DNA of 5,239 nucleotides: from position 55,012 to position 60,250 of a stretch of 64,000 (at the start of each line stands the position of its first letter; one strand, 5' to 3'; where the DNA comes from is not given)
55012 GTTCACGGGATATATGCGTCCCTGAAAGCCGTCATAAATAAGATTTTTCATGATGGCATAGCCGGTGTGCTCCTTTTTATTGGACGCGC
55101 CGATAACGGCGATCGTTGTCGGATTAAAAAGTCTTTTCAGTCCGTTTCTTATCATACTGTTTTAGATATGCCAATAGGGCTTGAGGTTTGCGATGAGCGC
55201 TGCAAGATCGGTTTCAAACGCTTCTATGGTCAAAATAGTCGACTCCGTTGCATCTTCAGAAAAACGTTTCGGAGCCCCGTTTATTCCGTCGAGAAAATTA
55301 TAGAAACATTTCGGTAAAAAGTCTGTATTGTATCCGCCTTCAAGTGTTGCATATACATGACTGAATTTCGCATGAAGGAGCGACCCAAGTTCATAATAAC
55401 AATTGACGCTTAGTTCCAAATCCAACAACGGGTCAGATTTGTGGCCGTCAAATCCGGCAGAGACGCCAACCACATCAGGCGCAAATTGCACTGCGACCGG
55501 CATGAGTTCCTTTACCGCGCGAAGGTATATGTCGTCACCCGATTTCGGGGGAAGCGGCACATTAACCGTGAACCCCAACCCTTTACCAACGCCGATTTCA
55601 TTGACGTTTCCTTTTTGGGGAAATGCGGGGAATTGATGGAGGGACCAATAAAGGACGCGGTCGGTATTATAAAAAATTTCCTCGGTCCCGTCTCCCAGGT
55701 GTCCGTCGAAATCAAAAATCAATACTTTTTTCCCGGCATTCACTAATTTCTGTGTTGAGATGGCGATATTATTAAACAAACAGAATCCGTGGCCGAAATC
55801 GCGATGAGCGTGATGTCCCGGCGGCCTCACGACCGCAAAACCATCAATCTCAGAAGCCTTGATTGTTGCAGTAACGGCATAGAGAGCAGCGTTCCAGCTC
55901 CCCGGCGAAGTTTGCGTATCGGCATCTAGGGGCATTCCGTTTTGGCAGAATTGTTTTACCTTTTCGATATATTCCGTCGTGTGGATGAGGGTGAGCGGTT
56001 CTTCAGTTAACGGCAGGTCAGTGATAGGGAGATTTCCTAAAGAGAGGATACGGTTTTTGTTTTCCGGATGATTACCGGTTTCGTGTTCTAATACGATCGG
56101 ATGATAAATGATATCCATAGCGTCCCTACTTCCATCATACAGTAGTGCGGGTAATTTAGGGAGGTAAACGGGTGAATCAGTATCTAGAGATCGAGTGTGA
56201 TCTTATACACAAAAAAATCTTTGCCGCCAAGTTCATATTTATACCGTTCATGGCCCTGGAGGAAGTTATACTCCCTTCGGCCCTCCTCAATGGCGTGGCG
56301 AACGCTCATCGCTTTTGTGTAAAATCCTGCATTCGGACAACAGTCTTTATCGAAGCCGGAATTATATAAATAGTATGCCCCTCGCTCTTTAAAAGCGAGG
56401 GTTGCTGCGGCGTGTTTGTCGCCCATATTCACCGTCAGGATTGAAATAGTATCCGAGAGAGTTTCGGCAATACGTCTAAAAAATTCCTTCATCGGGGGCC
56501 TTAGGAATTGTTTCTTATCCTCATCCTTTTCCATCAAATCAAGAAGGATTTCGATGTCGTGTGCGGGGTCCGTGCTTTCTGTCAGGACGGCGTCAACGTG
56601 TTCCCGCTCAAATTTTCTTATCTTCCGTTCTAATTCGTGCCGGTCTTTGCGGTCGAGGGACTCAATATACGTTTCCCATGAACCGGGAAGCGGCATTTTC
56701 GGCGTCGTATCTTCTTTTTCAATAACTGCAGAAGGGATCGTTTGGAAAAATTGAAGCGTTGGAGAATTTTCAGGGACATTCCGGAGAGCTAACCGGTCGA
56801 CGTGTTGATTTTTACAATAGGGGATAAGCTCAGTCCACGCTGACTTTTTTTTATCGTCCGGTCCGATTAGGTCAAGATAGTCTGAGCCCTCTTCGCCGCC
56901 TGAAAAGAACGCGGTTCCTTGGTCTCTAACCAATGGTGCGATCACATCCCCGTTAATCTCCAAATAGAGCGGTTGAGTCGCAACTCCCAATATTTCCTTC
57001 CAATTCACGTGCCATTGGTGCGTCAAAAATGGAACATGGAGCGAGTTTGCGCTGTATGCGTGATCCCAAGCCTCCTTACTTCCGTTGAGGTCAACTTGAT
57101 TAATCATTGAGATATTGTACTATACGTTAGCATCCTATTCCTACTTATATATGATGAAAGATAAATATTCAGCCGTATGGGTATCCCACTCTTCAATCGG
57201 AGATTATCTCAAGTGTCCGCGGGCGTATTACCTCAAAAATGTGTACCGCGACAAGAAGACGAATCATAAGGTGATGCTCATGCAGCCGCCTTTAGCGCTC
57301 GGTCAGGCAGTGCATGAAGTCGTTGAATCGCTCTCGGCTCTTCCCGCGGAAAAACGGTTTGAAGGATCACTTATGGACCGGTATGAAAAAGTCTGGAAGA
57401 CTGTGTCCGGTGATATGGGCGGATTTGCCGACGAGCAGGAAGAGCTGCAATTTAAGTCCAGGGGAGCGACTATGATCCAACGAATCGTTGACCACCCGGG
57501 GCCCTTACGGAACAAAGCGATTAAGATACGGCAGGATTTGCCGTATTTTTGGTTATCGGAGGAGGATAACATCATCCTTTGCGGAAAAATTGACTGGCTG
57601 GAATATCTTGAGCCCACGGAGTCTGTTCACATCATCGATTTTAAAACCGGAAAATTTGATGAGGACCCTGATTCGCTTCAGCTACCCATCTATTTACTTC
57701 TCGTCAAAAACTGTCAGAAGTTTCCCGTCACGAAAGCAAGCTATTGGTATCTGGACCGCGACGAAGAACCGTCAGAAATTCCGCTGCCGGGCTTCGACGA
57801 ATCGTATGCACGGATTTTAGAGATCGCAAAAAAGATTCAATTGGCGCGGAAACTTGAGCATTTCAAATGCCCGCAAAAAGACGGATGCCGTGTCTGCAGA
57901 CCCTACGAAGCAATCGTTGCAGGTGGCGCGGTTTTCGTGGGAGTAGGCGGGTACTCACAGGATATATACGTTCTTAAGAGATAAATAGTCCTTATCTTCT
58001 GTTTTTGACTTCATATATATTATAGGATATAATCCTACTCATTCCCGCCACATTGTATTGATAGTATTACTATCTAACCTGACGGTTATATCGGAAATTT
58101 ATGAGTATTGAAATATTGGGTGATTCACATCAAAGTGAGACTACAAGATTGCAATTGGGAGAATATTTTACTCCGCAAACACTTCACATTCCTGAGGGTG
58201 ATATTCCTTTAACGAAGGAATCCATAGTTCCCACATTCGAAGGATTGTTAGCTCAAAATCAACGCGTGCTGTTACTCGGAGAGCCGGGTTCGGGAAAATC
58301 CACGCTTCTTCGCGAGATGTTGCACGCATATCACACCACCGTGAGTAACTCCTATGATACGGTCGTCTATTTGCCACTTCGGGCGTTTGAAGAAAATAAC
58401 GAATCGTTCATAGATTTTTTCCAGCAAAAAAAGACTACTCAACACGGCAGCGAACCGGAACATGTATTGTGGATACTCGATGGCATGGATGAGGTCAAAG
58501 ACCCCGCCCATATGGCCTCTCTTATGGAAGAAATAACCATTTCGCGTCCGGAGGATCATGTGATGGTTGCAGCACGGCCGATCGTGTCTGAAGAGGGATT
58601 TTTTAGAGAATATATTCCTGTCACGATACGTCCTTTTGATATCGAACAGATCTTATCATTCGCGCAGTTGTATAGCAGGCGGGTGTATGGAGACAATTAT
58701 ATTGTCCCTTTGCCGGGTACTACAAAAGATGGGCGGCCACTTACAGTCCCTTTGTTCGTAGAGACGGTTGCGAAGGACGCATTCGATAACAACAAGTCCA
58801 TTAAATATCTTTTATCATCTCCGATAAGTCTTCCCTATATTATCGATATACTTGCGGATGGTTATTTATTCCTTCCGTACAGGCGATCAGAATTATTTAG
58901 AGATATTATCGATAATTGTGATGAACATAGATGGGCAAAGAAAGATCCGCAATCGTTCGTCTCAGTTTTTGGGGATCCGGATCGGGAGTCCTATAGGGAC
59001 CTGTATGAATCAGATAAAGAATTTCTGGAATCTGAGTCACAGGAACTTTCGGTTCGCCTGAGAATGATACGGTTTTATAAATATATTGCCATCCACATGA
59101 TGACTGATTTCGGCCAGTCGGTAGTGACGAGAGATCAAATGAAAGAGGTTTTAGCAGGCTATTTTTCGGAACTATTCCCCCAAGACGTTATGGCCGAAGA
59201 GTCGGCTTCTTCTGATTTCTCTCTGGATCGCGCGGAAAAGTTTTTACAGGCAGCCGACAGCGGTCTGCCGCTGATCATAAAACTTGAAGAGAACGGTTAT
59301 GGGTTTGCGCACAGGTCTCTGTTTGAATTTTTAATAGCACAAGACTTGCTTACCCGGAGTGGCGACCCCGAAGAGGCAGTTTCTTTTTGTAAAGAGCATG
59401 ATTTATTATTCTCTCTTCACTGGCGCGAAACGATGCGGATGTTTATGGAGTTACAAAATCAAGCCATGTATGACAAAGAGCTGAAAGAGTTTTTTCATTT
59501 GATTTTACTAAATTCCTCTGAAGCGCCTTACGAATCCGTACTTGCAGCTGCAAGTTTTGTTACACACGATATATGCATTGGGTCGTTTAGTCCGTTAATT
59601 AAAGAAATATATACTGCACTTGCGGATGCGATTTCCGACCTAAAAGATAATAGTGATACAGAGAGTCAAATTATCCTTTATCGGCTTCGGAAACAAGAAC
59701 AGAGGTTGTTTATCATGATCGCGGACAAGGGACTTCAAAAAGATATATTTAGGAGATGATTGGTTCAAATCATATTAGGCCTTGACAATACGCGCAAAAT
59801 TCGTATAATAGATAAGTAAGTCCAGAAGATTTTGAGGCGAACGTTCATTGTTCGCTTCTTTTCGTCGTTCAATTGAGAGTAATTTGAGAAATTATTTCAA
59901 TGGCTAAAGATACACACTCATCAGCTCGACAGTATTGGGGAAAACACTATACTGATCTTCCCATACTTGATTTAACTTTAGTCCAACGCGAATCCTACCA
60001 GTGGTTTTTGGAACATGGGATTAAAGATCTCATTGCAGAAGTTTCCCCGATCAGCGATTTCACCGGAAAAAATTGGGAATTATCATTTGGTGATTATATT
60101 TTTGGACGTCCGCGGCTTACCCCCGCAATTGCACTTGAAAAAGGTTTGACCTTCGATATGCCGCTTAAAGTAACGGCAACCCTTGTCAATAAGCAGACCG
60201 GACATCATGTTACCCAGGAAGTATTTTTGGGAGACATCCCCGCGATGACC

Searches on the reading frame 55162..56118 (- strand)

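Call 3: search_protein_families(library=pfam, proteins=[window:55162-56118:-], max_evalue=0.1)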
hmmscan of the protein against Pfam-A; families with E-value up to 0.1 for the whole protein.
window:55162-56118:- (318 aa): 1 family
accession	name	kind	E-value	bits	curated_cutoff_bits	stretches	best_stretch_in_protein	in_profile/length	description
PF00850.24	Hist_deacetyl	-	4.3e-70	236.8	27.9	1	32-276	27-295/298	Histone deacetylase domain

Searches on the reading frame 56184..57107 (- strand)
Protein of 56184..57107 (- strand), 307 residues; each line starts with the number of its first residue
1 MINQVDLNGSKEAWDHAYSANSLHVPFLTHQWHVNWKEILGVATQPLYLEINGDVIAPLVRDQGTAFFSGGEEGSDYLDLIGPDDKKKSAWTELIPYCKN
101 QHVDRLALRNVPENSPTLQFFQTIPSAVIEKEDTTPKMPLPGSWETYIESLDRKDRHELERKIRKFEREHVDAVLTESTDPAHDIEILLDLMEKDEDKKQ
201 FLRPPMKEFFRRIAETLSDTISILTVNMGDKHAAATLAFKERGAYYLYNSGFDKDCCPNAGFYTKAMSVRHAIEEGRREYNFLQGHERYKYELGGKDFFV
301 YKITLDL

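Call 3: search_protein_families(library=pfam, proteins=[window:56184-57107:-], max_evalue=0.1)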
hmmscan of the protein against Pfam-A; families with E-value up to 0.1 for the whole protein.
window:56184-57107:- (307 aa): 2 families
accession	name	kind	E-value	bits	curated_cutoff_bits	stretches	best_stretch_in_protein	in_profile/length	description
PF13480.13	Acetyltransf_6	-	2.4e-18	67.1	22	1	153-290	1-142/143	Acetyltransferase (GNAT) domain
PF04339.18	FemAB_like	-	0.00082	19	27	1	143-246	171-275/369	Peptidogalycan biosysnthesis/recognition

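Call 4: search_protein_families(library=padloc, proteins=[window:56184-57107:-], max_evalue=0.1)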
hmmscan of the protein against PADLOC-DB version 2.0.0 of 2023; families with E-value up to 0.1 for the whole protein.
window:56184-57107:- (307 aa): 0 families

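Call 5: search_protein_families(library=ncbifam, proteins=[window:56184-57107:-], max_evalue=0.1)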
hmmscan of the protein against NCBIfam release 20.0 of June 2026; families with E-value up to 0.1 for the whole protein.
window:56184-57107:- (307 aa): 0 families

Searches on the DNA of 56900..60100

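Call 40: search_rna_families(source=window, start=56900, end=60100, threshold=evalue, max_evalue=1)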
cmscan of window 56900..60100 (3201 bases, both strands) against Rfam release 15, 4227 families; matches with E-value up to 1: 1.
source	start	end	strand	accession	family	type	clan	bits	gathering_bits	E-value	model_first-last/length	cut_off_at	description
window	59375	59436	-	RF01696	Chlorobi-1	Gene; sRNA;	-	16.4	50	0.52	1-67/67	no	Chlorobi-1 RNA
